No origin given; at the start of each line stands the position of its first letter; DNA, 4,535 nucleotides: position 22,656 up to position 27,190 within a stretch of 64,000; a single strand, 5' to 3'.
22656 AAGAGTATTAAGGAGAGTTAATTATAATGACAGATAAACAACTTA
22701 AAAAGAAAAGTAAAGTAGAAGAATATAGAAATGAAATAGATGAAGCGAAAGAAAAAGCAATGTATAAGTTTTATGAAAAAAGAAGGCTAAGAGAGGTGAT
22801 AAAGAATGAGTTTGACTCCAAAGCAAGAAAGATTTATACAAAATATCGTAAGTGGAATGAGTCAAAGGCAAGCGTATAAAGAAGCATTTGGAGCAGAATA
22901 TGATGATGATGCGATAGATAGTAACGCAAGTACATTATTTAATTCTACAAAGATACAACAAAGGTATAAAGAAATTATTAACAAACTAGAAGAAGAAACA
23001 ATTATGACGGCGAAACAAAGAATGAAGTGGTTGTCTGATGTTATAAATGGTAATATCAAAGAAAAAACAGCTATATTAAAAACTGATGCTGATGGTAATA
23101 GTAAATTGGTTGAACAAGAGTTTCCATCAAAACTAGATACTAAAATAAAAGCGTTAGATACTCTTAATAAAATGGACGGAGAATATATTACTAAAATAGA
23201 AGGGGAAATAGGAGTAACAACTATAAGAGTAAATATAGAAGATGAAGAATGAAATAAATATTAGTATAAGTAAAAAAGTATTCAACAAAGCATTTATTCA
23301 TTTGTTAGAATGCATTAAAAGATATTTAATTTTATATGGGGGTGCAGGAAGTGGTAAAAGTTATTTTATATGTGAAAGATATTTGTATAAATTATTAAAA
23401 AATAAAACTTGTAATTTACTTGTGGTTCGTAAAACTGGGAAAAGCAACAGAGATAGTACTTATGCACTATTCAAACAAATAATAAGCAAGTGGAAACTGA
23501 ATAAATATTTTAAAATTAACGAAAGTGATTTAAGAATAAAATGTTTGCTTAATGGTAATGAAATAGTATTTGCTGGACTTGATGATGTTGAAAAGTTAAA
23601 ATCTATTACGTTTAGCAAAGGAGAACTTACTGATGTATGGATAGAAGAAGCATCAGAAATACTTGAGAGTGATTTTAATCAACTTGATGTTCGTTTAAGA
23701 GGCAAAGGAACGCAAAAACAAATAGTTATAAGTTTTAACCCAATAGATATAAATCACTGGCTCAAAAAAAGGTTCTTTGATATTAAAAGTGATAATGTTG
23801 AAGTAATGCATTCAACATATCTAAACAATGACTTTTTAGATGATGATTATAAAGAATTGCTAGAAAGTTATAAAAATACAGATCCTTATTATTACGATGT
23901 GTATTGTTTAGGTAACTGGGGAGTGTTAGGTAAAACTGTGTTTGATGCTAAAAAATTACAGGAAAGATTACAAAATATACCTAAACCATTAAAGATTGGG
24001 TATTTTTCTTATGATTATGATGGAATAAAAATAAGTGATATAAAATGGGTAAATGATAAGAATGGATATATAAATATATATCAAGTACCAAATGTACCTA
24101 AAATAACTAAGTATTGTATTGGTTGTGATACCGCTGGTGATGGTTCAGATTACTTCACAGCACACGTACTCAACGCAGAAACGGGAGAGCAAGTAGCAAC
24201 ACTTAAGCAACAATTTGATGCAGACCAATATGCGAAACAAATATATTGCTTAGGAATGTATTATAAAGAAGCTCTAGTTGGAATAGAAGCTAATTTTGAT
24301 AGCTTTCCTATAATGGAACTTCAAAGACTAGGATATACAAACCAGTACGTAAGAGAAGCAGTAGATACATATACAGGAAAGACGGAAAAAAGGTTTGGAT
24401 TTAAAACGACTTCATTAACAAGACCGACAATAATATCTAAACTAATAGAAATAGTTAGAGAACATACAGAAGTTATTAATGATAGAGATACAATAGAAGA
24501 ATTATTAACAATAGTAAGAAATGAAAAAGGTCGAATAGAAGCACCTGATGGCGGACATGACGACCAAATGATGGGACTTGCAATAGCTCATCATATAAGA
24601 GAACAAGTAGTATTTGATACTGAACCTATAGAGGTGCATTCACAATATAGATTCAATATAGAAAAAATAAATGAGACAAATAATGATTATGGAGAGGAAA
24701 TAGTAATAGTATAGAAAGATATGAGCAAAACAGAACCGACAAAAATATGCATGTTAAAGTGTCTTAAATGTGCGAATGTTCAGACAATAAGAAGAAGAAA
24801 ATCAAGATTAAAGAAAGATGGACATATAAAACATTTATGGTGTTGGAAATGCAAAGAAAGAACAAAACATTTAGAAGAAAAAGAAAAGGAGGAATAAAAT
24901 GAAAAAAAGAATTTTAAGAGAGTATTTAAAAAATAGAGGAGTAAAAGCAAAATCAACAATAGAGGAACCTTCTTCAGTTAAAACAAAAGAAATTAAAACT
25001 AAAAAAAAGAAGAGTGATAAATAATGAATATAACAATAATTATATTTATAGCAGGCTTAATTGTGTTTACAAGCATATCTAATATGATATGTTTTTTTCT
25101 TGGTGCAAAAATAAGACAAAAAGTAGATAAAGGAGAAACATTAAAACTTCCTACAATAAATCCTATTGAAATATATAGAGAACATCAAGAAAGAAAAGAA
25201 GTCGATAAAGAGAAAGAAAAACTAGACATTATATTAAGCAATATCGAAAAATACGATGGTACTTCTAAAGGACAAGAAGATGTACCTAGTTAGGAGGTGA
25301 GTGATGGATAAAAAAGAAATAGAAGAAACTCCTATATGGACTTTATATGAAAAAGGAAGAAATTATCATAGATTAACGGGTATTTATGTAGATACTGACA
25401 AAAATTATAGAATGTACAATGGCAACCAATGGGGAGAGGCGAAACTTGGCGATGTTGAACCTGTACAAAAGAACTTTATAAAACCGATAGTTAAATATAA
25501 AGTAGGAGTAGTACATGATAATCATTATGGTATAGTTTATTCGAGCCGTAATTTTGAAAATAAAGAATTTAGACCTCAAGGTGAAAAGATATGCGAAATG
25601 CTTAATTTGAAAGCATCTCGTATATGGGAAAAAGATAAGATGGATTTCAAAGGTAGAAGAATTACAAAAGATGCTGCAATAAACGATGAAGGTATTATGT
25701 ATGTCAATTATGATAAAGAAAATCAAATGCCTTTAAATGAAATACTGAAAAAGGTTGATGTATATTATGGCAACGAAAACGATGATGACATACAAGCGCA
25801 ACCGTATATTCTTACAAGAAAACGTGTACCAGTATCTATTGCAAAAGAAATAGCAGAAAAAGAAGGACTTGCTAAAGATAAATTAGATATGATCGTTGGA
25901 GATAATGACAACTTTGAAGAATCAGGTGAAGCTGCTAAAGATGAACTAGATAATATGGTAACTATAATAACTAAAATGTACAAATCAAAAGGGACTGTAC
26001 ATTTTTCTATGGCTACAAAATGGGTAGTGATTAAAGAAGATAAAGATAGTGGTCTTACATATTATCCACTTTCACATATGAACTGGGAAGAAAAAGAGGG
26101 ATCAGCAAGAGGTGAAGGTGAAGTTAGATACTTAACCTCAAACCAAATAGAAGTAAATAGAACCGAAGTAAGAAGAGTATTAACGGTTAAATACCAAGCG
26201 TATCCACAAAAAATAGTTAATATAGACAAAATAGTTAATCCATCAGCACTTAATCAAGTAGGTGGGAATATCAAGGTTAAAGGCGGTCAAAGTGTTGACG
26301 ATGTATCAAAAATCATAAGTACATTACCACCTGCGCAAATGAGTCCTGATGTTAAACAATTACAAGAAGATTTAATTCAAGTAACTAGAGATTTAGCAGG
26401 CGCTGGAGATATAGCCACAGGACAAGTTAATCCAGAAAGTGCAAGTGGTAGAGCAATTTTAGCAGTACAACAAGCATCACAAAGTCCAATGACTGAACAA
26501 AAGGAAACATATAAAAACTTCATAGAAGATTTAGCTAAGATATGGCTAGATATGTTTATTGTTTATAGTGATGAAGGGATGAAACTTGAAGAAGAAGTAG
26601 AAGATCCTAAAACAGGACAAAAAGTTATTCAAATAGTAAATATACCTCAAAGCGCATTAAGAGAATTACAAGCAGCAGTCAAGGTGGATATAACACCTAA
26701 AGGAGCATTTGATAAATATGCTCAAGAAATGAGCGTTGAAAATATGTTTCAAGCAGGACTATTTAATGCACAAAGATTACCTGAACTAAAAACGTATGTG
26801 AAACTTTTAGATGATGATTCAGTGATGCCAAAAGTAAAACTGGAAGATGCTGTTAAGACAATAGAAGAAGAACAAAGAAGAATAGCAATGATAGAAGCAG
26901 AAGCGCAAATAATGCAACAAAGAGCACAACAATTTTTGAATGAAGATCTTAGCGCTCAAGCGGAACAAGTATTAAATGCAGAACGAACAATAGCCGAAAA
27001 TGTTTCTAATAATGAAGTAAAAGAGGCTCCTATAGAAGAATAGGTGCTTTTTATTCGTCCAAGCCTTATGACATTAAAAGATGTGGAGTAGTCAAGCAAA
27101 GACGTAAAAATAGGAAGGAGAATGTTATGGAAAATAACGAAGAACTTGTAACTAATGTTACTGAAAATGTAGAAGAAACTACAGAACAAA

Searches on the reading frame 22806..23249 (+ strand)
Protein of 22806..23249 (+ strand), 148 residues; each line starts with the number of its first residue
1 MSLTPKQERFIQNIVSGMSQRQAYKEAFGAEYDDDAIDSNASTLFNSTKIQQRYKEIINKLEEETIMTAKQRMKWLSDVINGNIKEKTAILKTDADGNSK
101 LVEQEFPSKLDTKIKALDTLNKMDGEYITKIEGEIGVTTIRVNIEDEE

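Call 58: search_protein_families(library=phrogs, proteins=[window:22806-23249:+], max_evalue=0.001)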
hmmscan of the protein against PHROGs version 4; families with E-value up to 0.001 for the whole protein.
window:22806-23249:+ (148 aa): 4 families
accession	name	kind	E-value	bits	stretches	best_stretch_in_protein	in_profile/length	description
phrog_51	-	head and packaging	1.2e-23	85.2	1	1-144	87-235/261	terminase small subunit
phrog_1595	-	head and packaging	1e-17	65.7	1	2-97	3-102/164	terminase small subunit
phrog_32222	-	unknown function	3.6e-06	27.9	1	3-59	92-145/241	-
phrog_641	-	head and packaging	0.00028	22.4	1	1-67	1-64/162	terminase small subunit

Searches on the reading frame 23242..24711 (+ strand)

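Call 5: search_protein_families(library=phrogs, proteins=[window:23242-24711:+], max_evalue=0.001)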
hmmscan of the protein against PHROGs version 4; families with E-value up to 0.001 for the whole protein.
window:23242-24711:+ (490 aa): 7 families
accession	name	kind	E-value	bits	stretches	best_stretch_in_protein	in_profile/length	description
phrog_3717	-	head and packaging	3.8e-69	234.2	1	6-259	3-258/277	terminase large subunit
phrog_2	-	head and packaging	1e-52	181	1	15-455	265-596/807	terminase large subunit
phrog_22023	-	unknown function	1.2e-19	72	1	141-236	1-100/153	-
phrog_24361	-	head and packaging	3.5e-17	63.7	1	318-457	1-142/162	terminase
phrog_979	-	head and packaging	3.9e-16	59.9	1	27-215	166-363/642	terminase large subunit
phrog_8711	-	head and packaging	7.5e-15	55.8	1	9-90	8-89/89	terminase large subunit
phrog_38407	-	unknown function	2.9e-14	53.8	1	276-456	169-351/370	-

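Call 6: search_protein_families(library=pfam, proteins=[window:23242-24711:+], max_evalue=0.01)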
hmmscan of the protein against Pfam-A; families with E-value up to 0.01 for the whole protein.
window:23242-24711:+ (490 aa): 4 families
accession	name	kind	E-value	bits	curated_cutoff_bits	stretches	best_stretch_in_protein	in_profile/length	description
PF04466.19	Terminase_3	-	1e-55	188.9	23.2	1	26-224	2-200/201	Phage terminase large subunit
PF03237.21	Terminase_6N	-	2.4e-08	34.3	22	1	30-240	1-214/215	Terminase large subunit, T4likevirus-type, N-terminal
PF00580.27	UvrD-helicase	-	0.00074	19.7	23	1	22-68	9-57/271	UvrD/REP helicase N-terminal domain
PF10742.14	DUF2555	-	0.0075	16.6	25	0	109-131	27-49/55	Protein of unknown function (DUF2555)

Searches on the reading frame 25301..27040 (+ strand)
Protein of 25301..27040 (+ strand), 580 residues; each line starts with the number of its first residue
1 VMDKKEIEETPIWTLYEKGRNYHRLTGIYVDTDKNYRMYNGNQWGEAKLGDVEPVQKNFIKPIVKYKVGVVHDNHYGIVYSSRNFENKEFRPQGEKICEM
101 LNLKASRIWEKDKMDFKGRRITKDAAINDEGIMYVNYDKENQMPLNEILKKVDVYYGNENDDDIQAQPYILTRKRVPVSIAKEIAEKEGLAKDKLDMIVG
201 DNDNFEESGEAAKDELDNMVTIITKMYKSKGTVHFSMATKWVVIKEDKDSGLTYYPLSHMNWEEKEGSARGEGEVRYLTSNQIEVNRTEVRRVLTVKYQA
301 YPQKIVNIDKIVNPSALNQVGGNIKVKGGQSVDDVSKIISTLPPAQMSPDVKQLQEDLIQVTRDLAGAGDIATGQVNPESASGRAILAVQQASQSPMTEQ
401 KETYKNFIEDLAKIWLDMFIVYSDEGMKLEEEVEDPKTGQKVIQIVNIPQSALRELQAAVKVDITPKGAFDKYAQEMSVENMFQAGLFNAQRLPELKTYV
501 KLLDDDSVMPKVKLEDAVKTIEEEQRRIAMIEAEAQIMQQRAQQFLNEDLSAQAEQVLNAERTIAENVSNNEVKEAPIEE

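Call 5: search_protein_families(library=phrogs, proteins=[window:25301-27040:+], max_evalue=0.001)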
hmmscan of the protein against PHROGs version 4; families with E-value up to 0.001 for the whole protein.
window:25301-27040:+ (580 aa): 1 family
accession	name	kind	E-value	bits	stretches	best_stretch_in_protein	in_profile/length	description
phrog_104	-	head and packaging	3.9e-05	23.5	0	230-306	206-286/550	portal protein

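Call 6: search_protein_families(library=pfam, proteins=[window:25301-27040:+], max_evalue=0.01)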
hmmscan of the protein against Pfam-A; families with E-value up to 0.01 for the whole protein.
window:25301-27040:+ (580 aa): 0 families
